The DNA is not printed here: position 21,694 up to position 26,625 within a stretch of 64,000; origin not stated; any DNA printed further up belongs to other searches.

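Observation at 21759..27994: Two-gene NTPase + HEPN operon: candidate uncharacterised conflict (anti-phage / abortive-infection) system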

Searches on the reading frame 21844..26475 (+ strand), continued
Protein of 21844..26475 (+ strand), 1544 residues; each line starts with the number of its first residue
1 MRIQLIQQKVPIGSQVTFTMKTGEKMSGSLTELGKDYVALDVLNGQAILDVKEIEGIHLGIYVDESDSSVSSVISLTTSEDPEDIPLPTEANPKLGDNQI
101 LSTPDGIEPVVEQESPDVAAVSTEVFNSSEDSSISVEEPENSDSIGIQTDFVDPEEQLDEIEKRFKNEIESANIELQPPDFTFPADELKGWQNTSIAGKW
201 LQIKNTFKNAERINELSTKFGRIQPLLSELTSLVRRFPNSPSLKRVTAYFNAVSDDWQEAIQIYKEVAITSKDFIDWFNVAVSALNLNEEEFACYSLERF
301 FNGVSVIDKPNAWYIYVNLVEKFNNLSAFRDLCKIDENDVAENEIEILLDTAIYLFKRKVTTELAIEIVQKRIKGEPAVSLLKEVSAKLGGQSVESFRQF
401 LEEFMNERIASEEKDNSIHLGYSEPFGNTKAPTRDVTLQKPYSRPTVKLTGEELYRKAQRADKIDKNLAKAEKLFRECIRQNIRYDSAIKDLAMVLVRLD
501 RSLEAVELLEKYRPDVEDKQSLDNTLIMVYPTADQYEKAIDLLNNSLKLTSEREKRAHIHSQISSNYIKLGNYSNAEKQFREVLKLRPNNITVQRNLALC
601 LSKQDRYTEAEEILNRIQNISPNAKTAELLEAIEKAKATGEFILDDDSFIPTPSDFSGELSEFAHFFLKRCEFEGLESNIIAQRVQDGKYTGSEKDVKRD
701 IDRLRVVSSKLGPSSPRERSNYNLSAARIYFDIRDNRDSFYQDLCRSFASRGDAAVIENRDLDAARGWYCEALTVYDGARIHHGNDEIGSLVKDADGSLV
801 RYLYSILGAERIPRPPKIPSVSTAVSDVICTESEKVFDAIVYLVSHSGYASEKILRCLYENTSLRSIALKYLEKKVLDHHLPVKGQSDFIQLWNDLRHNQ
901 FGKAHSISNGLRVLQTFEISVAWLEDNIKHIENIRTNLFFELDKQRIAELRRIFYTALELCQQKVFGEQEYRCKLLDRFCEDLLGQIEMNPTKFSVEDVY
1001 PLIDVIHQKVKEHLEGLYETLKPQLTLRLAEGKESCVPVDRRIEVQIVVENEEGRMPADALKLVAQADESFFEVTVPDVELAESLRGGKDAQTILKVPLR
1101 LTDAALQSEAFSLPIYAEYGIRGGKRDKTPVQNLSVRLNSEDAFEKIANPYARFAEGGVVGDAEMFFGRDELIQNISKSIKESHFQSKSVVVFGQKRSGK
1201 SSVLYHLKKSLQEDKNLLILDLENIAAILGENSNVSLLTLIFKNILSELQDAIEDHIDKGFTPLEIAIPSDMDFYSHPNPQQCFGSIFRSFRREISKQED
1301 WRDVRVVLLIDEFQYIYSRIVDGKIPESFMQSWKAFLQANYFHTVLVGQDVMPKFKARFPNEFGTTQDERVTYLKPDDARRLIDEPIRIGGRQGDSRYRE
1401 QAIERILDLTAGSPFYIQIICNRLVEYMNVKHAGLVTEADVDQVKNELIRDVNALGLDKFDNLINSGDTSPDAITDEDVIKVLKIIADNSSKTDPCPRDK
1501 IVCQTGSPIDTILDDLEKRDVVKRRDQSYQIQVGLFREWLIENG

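Call 23: search_protein_families(library=pfam, proteins=[P0219, P0212, P0224, P0231], max_evalue=0.01)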
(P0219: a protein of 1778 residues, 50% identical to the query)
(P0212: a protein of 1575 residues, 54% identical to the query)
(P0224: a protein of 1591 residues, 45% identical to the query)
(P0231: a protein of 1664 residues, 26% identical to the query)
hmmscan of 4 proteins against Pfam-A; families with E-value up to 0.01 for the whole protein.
P0219 (1778 aa): 27 families (the best 25 are shown)
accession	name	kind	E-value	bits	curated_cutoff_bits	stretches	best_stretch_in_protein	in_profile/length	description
PF14559.12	TPR_19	-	6e-20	71.8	25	1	807-867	5-66/68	Tetratricopeptide repeat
PF07719.23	TPR_2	-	1.5e-18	65.8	27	1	793-826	1-34/34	Tetratricopeptide repeat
PF13424.12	TPR_12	-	1.3e-14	54.5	30.1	2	794-855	4-73/77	Tetratricopeptide repeat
PF13428.12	TPR_14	-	6.2e-13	48.5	23.5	0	796-835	4-43/44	Tetratricopeptide repeat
PF13181.12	TPR_8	-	1.1e-12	47.5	25.7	1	793-826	1-34/34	Tetratricopeptide repeat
PF00515.34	TPR_1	-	2.6e-11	43.2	27.8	2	799-826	7-34/34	Tetratricopeptide repeat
PF13432.12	TPR_16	-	2.8e-11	44.1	32.7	1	800-859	4-63/65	Tetratricopeptide repeat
PF14853.12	Fis1_TPR_C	-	2.1e-10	41.1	25.3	1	636-672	6-42/53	Fis1 C-terminal tetratricopeptide repeat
PF13371.12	TPR_9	-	1.8e-09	37.9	35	1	801-868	3-70/73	Tetratricopeptide repeat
PF12895.13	ANAPC3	-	2.1e-09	38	27.2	1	770-852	3-81/82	Anaphase-promoting complex, cyclosome, subunit 3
PF13176.12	TPR_7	-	3.1e-08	33.5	27.9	0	695-719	7-33/36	Tetratricopeptide repeat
PF00313.28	CSD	-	2.5e-06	27.7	27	0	558-594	2-39/66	'Cold-shock' DNA-binding domain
PF13174.12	TPR_6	-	4.5e-06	27.4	26.3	0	797-822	4-29/33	Tetratricopeptide repeat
PF13401.12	AAA_22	-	6.7e-06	26.9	27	1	1419-1583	3-123/130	AAA domain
PF14863.12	Alkyl_sulf_dimr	-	6.6e-05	23.8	26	0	630-676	68-114/139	Alkyl sulfatase dimerisation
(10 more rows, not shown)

P0212 (1575 aa): 37 families (the best 25 are shown)
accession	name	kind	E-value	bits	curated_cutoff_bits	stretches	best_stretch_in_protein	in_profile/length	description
PF14559.12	TPR_19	-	2.4e-24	85.9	25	3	605-665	2-62/68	Tetratricopeptide repeat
PF07719.23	TPR_2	-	1.1e-23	81.8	27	1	595-627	2-34/34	Tetratricopeptide repeat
PF13424.12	TPR_12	-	3.8e-20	72.3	30.1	1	562-623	8-74/77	Tetratricopeptide repeat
PF00515.34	TPR_1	-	7.2e-20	70.3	27.8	1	600-627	7-34/34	Tetratricopeptide repeat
PF13428.12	TPR_14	-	5.5e-19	67.2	23.5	0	596-632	3-39/44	Tetratricopeptide repeat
PF12895.13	ANAPC3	-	3.1e-16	59.9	27.2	1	570-653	2-81/82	Anaphase-promoting complex, cyclosome, subunit 3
PF13181.12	TPR_8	-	2.9e-14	52.4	25.7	1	594-627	1-34/34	Tetratricopeptide repeat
PF13174.12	TPR_6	-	7.7e-14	51.7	26.3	1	597-626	3-32/33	Tetratricopeptide repeat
PF13432.12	TPR_16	-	6.1e-13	49.4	32.7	2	601-660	4-63/65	Tetratricopeptide repeat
PF13176.12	TPR_7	-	6.5e-13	48.1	27.9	0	600-626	5-31/36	Tetratricopeptide repeat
PF13371.12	TPR_9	-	3.1e-12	46.8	35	1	602-669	3-70/73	Tetratricopeptide repeat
PF13429.12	TPR_15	-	5e-09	36.4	26.2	1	514-663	69-213/280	Tetratricopeptide repeat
PF14853.12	Fis1_TPR_C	-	2.7e-08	34.3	25.3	0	436-473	4-41/53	Fis1 C-terminal tetratricopeptide repeat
PF25063.1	ARM_TT21_C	-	1.5e-07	31.9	35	1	517-631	89-201/209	Tetratricopeptide repeat protein 21 C-terminal ARM domain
PF00313.28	CSD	-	4.1e-07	30.2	27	1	361-428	2-64/66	'Cold-shock' DNA-binding domain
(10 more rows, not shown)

P0224 (1591 aa): 21 families
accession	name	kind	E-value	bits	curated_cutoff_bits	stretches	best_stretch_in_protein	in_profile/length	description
PF14559.12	TPR_19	-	3.3e-14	53.4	25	1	635-688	5-58/68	Tetratricopeptide repeat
PF07719.23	TPR_2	-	3.3e-13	49.1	27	1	658-687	4-33/34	Tetratricopeptide repeat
PF13428.12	TPR_14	-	2.7e-11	43.4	23.5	1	623-662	3-42/44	Tetratricopeptide repeat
PF13432.12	TPR_16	-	4.2e-11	43.5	32.7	1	627-688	3-64/65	Tetratricopeptide repeat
PF13424.12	TPR_12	-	6.9e-11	42.6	30.1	1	625-683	7-73/77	Tetratricopeptide repeat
PF13191.12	AAA_16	-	2.4e-09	38.3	32.6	1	1212-1358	2-141/167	AAA ATPase domain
PF00313.28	CSD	-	3.6e-08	33.6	27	1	389-455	2-64/66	'Cold-shock' DNA-binding domain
PF13181.12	TPR_8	-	1.8e-07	31.2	25.7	0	660-681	6-27/34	Tetratricopeptide repeat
PF13176.12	TPR_7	-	2.2e-07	30.9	27.9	0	627-653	5-33/36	Tetratricopeptide repeat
PF00515.34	TPR_1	-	7.1e-07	29.2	27.8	0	659-682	5-28/34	Tetratricopeptide repeat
PF01637.24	ATPase_2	-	2.3e-06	28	33.2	1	1212-1465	1-224/225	ATPase domain predominantly from Archaea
PF20703.3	nSTAND1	-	7.2e-06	26.3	27.1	1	1209-1443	13-211/379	Novel STAND NTPase 1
PF13374.12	TPR_10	-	1.1e-05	25.7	27.5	0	656-680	3-27/42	Tetratricopeptide repeat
PF13174.12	TPR_6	-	3.3e-05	24.7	26.3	0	660-687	5-32/33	Tetratricopeptide repeat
PF24575.1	TPR_Slam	-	5.1e-05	24.1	35.2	1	590-676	18-102/104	Surface lipoprotein assembly modifier, N-terminal TPR repeats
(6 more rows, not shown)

P0231 (1664 aa): 5 families
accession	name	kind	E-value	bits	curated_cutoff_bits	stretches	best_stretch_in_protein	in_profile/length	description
PF01637.24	ATPase_2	-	7.9e-06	26.3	33.2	1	1261-1516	23-224/225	ATPase domain predominantly from Archaea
PF13191.12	AAA_16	-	0.00018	22.5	32.6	1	1230-1418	2-143/167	AAA ATPase domain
PF20703.3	nSTAND1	-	0.00032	20.9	27.1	0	1224-1276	10-51/379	Novel STAND NTPase 1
PF00313.28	CSD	-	0.0013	19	27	1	449-484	2-37/66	'Cold-shock' DNA-binding domain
PF13173.12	AAA_14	-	0.0047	17.4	27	0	1261-1311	5-55/129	AAA domain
